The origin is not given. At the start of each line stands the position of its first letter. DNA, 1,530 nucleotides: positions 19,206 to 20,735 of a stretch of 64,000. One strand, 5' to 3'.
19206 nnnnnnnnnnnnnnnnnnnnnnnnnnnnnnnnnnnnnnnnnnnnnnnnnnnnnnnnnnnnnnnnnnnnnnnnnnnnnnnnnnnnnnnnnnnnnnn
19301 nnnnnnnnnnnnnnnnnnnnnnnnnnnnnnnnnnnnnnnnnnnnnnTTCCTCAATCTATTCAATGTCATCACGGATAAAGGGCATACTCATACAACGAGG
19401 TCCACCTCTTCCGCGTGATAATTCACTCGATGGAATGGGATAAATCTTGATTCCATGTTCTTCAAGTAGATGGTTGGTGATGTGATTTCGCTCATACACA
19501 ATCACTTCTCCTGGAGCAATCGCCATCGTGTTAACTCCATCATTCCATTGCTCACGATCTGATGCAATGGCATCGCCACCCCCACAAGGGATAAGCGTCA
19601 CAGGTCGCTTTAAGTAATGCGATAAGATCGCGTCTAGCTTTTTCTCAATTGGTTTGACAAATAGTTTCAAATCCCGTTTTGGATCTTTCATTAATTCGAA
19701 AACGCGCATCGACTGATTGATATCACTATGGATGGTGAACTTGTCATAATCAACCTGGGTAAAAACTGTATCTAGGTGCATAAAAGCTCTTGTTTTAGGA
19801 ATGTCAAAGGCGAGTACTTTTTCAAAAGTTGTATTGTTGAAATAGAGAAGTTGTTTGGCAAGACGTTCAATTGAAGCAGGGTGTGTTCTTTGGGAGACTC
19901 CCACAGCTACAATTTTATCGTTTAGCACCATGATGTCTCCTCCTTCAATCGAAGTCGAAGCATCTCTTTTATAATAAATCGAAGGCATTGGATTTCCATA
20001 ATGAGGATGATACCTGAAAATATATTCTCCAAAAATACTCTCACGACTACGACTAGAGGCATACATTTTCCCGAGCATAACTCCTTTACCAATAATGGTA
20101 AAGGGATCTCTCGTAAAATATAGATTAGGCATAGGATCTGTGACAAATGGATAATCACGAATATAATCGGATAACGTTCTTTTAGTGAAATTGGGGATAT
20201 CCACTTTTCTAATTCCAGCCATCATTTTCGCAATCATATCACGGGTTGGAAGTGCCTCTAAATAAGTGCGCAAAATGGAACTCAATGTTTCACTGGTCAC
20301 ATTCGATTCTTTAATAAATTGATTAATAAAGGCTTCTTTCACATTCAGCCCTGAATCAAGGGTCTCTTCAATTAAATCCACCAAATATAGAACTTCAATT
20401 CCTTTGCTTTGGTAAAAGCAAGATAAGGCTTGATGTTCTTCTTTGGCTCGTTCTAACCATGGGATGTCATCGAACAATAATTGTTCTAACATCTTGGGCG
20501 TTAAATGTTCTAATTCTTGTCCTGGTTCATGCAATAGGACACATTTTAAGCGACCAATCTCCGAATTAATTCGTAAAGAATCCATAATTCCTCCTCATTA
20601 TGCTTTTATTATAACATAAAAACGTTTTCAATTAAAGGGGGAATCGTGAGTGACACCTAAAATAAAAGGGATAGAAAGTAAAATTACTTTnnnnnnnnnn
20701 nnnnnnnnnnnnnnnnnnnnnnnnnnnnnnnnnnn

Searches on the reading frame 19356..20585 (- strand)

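Call 47: search_protein_families(library=pfam, proteins=[window:19356-20585:-], max_evalue=0.00001)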
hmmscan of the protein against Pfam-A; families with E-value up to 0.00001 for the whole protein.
window:19356-20585:- (409 aa): 2 families
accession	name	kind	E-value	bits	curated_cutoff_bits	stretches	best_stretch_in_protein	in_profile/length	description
PF02274.22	ADI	-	2.3e-114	382.8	22.8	1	35-405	2-377/377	Arginine deiminase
PF19420.4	DDAH_eukar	-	9.5e-11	41.9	23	1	152-291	57-198/291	N,N dimethylarginine dimethylhydrolase, eukaryotic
